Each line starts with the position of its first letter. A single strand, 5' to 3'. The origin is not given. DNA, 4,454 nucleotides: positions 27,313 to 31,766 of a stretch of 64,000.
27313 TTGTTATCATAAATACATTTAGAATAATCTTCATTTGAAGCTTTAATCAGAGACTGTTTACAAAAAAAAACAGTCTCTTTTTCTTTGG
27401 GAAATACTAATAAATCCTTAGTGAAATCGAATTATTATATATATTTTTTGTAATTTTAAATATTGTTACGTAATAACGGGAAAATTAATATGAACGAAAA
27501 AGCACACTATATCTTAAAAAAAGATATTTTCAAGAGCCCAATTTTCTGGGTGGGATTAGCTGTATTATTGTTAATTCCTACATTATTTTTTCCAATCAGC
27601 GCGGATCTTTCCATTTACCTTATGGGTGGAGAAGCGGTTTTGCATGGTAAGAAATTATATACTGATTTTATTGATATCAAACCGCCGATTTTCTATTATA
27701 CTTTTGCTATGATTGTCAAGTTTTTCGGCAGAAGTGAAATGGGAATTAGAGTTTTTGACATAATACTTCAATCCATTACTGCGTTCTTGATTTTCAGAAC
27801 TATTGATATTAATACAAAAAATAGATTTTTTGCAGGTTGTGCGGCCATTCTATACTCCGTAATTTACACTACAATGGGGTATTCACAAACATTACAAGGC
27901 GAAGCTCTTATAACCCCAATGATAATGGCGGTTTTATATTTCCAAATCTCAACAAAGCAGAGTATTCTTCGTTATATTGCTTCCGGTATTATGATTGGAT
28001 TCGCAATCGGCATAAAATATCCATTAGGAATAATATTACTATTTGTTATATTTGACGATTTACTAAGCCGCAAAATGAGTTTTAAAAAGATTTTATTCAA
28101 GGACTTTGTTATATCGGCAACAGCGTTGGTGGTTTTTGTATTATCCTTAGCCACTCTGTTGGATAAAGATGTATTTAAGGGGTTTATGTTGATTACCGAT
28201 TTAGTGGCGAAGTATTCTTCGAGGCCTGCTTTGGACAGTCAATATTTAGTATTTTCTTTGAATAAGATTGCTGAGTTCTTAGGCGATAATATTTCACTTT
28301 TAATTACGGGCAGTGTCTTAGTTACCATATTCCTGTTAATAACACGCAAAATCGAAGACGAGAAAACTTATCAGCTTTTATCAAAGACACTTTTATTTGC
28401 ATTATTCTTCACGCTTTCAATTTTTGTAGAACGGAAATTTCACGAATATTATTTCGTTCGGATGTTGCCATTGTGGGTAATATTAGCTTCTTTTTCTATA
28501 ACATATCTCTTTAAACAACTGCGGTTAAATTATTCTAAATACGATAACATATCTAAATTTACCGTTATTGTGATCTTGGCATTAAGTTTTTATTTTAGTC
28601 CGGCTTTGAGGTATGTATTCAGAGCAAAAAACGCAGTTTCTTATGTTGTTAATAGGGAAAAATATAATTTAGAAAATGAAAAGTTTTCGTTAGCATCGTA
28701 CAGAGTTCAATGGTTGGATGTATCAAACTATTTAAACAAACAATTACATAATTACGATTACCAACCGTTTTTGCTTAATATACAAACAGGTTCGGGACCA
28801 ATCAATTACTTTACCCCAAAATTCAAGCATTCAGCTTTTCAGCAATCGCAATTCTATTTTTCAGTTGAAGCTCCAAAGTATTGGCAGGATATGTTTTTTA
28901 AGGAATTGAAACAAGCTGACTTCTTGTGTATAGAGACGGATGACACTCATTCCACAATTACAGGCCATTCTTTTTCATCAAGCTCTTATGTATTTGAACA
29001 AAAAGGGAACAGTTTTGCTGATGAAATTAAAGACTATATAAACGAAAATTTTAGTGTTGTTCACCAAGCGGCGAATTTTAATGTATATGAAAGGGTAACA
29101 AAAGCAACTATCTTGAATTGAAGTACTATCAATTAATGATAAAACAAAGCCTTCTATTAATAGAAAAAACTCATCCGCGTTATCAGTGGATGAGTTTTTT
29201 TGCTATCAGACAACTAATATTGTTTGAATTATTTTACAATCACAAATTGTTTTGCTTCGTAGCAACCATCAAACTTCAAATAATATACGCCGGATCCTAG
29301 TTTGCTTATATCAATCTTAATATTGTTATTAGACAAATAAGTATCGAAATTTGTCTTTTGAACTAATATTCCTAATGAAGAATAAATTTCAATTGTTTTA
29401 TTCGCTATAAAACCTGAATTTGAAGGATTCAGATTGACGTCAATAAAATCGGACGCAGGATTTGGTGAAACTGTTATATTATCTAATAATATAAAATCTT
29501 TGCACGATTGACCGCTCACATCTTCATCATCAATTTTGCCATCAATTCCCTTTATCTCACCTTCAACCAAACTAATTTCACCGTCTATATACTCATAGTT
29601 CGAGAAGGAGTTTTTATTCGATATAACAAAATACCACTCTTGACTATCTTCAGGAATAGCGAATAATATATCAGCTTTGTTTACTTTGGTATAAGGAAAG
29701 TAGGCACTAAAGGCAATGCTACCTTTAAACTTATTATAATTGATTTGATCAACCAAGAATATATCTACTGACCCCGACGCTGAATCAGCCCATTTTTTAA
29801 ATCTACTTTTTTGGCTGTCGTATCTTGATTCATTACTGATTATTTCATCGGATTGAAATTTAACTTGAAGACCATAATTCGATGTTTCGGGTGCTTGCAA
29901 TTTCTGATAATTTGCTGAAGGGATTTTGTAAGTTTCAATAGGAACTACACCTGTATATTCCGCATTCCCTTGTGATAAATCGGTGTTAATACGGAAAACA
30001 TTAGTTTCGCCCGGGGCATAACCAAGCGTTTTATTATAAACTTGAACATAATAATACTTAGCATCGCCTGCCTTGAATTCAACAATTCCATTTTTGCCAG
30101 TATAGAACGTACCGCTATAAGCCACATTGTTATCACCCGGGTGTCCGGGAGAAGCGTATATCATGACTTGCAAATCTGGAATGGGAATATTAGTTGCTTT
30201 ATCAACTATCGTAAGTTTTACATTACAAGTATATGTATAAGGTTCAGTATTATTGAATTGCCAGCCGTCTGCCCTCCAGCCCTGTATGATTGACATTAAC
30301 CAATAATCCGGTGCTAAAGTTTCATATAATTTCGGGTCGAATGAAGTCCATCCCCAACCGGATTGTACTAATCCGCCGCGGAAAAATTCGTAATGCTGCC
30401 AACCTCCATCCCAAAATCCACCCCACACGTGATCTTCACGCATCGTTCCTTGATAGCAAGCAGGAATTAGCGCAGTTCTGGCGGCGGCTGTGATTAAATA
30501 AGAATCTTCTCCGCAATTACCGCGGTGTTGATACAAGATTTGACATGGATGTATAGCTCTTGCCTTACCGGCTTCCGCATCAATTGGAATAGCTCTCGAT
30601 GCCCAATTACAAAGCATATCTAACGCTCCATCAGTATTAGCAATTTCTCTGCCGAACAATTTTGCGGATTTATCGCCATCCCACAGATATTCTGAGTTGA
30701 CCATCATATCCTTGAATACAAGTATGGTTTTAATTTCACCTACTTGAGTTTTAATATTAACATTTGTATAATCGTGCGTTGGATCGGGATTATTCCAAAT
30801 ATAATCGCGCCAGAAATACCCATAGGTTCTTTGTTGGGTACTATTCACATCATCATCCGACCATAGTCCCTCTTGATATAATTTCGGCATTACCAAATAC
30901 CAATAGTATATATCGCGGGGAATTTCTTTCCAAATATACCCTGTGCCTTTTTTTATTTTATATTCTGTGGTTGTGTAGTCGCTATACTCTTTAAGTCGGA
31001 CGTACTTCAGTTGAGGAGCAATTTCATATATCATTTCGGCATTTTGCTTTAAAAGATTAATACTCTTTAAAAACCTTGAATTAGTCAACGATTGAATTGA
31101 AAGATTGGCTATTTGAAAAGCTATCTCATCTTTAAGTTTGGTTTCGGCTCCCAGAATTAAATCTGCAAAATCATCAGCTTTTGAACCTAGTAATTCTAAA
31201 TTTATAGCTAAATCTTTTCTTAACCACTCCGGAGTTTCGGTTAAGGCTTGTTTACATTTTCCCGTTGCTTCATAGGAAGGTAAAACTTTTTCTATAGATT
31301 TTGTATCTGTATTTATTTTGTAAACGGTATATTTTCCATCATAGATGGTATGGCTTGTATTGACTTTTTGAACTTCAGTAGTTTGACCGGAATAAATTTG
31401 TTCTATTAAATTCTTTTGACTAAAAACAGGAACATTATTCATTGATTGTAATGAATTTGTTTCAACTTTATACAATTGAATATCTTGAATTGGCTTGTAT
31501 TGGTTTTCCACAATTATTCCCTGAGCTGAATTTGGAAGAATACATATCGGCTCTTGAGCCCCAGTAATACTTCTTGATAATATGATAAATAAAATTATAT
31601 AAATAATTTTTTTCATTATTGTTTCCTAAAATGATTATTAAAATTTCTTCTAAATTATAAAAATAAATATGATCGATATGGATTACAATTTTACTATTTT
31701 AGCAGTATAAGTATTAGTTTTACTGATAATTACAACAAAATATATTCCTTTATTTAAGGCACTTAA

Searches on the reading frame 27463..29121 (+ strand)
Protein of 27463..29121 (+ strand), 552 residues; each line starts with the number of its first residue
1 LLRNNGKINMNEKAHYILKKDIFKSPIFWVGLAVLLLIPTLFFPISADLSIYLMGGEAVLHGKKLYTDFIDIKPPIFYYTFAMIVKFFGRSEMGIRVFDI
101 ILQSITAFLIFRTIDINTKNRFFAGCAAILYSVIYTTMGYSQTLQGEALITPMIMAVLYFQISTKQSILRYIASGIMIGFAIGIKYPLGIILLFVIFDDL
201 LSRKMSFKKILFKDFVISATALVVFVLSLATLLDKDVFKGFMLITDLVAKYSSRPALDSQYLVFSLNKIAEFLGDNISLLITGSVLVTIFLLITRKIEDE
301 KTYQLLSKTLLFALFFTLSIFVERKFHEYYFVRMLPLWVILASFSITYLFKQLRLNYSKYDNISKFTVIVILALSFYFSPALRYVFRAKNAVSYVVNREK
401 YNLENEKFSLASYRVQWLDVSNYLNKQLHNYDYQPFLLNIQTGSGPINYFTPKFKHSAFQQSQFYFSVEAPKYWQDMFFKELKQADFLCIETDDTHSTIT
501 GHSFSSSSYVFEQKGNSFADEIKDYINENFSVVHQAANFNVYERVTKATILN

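Call 19: search_protein_families(library=pfam, proteins=[window:27463-29121:+], max_evalue=0.00001)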
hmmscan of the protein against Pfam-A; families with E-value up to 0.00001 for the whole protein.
window:27463-29121:+ (552 aa): 1 family
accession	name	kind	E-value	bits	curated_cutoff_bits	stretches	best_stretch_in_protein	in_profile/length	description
PF13231.12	PMT_2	-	6.6e-12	46.4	26.1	1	73-226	2-155/160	Dolichyl-phosphate-mannose-protein mannosyltransferase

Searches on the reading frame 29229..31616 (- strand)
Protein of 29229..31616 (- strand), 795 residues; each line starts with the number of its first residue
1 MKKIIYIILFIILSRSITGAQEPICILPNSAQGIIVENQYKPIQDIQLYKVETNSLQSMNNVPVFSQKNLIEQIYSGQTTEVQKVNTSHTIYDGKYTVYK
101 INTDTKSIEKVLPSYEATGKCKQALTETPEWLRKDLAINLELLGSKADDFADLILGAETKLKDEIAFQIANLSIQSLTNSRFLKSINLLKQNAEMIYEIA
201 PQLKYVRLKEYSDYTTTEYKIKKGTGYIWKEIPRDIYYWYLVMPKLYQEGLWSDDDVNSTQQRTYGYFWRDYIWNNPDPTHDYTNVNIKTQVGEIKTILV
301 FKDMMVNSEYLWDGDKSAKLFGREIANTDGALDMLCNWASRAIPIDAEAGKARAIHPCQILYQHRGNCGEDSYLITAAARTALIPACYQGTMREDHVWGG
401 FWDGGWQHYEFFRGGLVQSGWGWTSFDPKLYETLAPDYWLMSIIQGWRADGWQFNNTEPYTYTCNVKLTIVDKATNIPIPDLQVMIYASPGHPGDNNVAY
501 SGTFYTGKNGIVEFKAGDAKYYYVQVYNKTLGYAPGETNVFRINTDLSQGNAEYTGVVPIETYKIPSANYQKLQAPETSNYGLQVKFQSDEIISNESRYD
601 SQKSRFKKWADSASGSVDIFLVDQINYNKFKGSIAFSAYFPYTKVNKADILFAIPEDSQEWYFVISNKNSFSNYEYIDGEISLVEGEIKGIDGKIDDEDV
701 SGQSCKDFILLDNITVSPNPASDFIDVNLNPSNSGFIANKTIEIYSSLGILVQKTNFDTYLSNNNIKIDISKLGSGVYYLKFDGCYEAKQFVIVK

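Call 19: search_protein_families(library=pfam, proteins=[window:29229-31616:-], max_evalue=0.00001)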
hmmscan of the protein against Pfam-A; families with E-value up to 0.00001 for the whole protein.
window:29229-31616:- (795 aa): 2 families
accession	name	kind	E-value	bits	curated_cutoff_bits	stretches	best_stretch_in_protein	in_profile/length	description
PF18962.6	Por_Secre_tail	-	1.4e-09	38.5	27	1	717-784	2-64/75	Secretion system C-terminal sorting domain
PF01841.26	Transglut_core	-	6.4e-06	26.8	23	1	331-410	17-107/108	Transglutaminase-like superfamily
